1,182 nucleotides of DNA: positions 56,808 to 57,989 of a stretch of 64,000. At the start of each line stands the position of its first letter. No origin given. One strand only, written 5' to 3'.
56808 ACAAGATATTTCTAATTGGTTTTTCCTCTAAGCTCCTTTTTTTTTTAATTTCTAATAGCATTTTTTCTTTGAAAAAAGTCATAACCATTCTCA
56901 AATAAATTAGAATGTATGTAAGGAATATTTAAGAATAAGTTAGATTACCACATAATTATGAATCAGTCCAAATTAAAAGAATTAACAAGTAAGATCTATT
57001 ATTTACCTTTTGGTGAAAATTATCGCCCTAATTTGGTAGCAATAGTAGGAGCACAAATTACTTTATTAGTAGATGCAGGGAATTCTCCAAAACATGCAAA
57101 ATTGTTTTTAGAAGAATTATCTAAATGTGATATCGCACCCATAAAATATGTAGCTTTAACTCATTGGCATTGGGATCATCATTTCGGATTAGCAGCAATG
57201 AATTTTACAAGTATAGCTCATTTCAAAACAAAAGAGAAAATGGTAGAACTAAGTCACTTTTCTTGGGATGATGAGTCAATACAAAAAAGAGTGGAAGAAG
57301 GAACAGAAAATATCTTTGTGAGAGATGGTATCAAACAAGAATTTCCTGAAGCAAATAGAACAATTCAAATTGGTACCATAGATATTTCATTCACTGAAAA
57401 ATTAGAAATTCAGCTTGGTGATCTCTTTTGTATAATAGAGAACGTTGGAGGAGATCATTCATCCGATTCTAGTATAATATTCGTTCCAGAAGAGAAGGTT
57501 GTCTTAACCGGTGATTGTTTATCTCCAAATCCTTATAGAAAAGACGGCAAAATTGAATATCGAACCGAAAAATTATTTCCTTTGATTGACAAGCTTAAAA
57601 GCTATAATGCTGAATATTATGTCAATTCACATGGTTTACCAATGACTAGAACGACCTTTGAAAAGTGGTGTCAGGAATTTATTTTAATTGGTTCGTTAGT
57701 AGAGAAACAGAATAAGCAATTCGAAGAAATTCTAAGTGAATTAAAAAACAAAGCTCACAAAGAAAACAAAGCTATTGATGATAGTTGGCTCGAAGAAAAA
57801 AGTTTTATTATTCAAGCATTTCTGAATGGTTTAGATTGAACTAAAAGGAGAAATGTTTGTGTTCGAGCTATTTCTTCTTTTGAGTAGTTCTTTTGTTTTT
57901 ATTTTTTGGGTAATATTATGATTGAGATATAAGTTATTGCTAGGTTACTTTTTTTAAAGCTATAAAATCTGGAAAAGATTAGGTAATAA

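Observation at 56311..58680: Diverged direct duplication of (tRNA 3' part plus 3' two thirds of the flanking wHTH gene) bracketing an MBL-fold gene: scar of a Campbell-type integration or segmental duplication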

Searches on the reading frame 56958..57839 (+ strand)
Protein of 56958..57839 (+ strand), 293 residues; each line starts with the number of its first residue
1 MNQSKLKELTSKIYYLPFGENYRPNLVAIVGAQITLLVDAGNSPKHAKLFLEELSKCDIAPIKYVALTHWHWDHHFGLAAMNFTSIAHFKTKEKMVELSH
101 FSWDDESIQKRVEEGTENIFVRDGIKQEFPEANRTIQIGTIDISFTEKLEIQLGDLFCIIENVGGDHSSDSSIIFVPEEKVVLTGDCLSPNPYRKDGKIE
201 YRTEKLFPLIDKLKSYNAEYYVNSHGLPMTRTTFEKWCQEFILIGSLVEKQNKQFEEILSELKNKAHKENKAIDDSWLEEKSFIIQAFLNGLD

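Call 9: search_protein_families(library=pfam, proteins=[window:56958-57839:+], max_evalue=0.01)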
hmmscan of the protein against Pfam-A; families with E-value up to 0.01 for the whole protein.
window:56958-57839:+ (293 aa): 2 families
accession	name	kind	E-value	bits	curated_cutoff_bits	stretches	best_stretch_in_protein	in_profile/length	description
PF00753.33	Lactamase_B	-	6.8e-15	56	22.7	1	27-225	9-196/196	Metallo-beta-lactamase superfamily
PF12706.13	Lactamase_B_2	-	0.0035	17.4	27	1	36-82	3-51/200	Beta-lactamase superfamily domain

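Call 23: find_homologous_proteins(query=window:56958-57836:+)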
Query window:56958-57836:+ (293 aa): 86 proteins with E <= 0.001 among 1307 candidates.
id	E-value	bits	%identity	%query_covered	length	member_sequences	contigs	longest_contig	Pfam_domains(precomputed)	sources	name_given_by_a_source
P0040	4.5e-176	602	89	100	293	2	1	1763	PF23023.2,PF00753.34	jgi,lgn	-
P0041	6.0e-104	365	58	100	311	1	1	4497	PF12706.14,PF23023.2,PF00753.34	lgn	-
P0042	2.8e-103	363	56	98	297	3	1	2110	PF23023.2,PF00753.34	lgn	-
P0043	3.6e-102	360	56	98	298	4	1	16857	PF12706.14,PF23023.2,PF00753.34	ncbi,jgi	ncbi:MAG: MBL fold metallo-hydrolase [Candidatus Hodarchaeales archaeon]|jgi:glyoxylase-like metal-d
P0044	4.7e-99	349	55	100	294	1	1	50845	PF12706.14,PF23023.2,PF00753.34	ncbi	-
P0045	2.6e-96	340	57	95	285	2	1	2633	PF12706.14,PF23023.2,PF00753.34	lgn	-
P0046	9.6e-90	319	52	98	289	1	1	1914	PF12706.14,PF23023.2,PF00753.34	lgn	-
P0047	8.8e-86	306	51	98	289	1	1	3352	PF00753.34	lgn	-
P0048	3.3e-74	268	49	90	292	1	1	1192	PF00753.34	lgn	-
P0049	5.6e-74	267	48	92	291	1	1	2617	PF00753.34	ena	-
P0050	8.8e-74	266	48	92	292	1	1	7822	PF00753.34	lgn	-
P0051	1.2e-72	263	62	63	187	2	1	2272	PF12706.14,PF23023.2,PF00753.34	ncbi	ncbi:MAG: MBL fold metallo-hydrolase, partial [Candidatus Hodarchaeales archaeon]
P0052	8.0e-63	230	44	100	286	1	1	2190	PF00753.34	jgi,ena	-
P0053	6.4e-62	227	47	81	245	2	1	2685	PF00753.34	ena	-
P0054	6.8e-62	227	42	100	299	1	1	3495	PF12706.14,PF23023.2,PF00753.34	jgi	jgi:glyoxylase-like metal-dependent hydrolase (beta-lactamase superfamily II)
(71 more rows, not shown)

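Call 24: find_encoding_contigs(protein=P0040, flank=5000, max_places=5)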
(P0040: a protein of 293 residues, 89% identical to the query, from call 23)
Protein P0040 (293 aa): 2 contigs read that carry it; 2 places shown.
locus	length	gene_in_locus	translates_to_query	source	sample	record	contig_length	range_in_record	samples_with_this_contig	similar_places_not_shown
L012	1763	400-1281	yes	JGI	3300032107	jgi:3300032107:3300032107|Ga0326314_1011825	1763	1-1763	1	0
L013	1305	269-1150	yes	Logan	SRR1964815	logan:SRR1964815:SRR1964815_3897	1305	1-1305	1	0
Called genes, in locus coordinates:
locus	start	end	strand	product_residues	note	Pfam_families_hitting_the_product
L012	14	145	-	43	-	-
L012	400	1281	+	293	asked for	PF23023:Anti-Pycsar_Apyc1, PF00753:Lactamase_B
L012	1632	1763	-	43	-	?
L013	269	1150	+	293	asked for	PF23023:Anti-Pycsar_Apyc1, PF00753:Lactamase_B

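Call 25: find_encoding_contigs(protein=P0043, flank=6000, max_places=3)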
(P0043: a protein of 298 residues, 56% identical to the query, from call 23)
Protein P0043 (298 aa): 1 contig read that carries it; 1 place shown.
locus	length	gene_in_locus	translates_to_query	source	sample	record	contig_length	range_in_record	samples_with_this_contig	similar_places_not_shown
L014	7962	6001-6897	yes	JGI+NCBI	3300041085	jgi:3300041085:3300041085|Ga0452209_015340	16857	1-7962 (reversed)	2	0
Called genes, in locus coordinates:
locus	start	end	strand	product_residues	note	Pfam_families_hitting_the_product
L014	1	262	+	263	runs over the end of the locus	PF12679:ABC2_membrane_2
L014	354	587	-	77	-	-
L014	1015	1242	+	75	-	PF02697:VAPB_antitox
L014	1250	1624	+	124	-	PF01850:PIN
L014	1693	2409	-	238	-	-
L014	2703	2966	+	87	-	-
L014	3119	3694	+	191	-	PF12724:Flavodoxin_5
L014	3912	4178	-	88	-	-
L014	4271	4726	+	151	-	-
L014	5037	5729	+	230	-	PF04909:Amidohydro_2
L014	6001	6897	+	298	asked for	PF00753:Lactamase_B, PF23023:Anti-Pycsar_Apyc1, PF12706:Lactamase_B_2 (weak)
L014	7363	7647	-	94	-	PF01548:DEDD_Tnp_IS110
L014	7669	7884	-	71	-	PF01548:DEDD_Tnp_IS110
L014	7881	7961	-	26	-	?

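Call 26: find_encoding_contigs(protein=P0044, flank=6000, max_places=3)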
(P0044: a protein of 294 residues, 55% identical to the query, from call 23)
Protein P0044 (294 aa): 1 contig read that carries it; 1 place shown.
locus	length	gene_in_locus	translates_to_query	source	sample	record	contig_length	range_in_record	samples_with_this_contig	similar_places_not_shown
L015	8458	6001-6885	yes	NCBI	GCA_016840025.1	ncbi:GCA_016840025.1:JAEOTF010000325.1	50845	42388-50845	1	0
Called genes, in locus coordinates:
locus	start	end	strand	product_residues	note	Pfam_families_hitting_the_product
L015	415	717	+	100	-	PF01157:Ribosomal_L21e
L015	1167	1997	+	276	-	-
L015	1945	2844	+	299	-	PF00398:RrnaAD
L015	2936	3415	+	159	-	-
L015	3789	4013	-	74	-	PF01423:LSM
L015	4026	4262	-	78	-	PF01423:LSM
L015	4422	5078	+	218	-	PF00025:Arf, PF00071:Ras, PF01926:MMR_HSR1 (weak), PF08477:Roc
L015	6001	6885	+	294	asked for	PF00753:Lactamase_B, PF23023:Anti-Pycsar_Apyc1, PF12706:Lactamase_B_2 (weak)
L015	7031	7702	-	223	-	-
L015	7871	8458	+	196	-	?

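Call 55: search_protein_families(library=pfam, proteins=[window:56958-57836:+], max_evalue=1)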
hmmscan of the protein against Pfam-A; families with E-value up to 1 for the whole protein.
window:56958-57836:+ (293 aa): 4 families
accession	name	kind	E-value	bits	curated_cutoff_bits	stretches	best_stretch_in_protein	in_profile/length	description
PF00753.33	Lactamase_B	-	6.8e-15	56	22.7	1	27-225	9-196/196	Metallo-beta-lactamase superfamily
PF12706.13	Lactamase_B_2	-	0.0035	17.4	27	1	36-82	3-51/200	Beta-lactamase superfamily domain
PF19583.5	ODP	-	0.032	14.5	27.2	1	28-115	7-96/194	ODP family beta lactamase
PF25220.1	Sororin_C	-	0.13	12.6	27.4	1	247-258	5-16/24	Sororin C-terminal region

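Call 56: search_solved_structures(query=window:56958-57836:+, max_evalue=0.001)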
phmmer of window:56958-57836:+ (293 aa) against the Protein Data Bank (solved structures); distinct sequences matched with E-value up to 0.001: 2.
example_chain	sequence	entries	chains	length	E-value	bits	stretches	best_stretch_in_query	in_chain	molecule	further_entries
8d2z_A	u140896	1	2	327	5e-07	32.5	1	22-192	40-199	Metallo-beta-lactamase superfamily protein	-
6xfr_A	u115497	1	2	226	5.7e-05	25.7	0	139-209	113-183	Lactamase_B domain-containing protein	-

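Call 66: find_related_loci(query=window:56958-57836:+, collection=viral_contigs, flank=5000)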
Query window:56958-57836:+ (293 aa) in viral_contigs; peptide patterns used: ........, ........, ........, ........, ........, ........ (x = any residue, [..] = any of these).
10 stretches matched a pattern, but none encodes a relative of the query by tblastn (E <= 1e-3).

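Call 67: search_dna_similar(query=window:56958-57836:+, collection=plasmids, mode=protein, max_rows=8)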
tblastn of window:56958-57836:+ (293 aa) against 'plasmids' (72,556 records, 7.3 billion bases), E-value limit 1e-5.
Records with a match: 46; places in all: 47; records where one place covers at least 80% of the query: 7.
Best place of each record, by identity: <60% 46.
By first word of the organism name: Sulfitobacter 7; Rhizobium 4; Streptomyces 3; Dinoroseobacter 3; Cupriavidus 2; Paraburkholderia 2; Loktanella 2; Alloyangia 2; Variovorax 2; Priestia 1; and 18 more.
By predicted mobility (MOB-suite, as given by PLSDB): non-mobilizable 37; conjugative 7; mobilizable 2.
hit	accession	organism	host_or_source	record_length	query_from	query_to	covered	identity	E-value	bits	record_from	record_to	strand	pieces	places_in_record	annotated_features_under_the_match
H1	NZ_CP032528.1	Priestia megaterium NCT-2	-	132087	5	292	98%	39.7%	2e-55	199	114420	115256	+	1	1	MBL fold metallo-hydrolase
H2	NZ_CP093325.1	Bacillus sp. N5-665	whole organism,peat soil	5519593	5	288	97%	36.7%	1e-55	200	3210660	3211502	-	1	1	none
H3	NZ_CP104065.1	Alicyclobacillus dauci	cell culture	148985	5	292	98%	34.8%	2e-45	171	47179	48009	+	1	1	MBL fold metallo-hydrolase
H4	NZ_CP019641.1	Planococcus lenghuensis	whole organism,crude oil-contamination ...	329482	6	283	95%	35.1%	2e-42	162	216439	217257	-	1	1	MBL fold metallo-hydrolase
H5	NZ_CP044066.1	Cupriavidus pauculus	Homo sapiens,clinical isolate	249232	25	277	86%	25.0%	7e-10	67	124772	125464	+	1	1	MBL fold metallo-hydrolase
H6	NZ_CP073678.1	Cupriavidus sp. KK10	Isolate,A bacterial consortium from ...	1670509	25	277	86%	22.8%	9e-6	54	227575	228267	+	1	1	none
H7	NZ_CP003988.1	Streptomyces sp. 769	soil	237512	5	240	81%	23.8%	1e-7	60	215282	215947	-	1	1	MBL fold metallo-hydrolase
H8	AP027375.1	Sulfitobacter pontiacus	-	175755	24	228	70%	26.7%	1e-9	66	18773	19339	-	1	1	hypothetical protein (x2)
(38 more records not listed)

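Call 68: search_dna_similar(query=window:56958-57836:+, collection=phages, mode=protein, max_rows=8)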
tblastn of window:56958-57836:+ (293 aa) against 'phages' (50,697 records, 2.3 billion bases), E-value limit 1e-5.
No match.
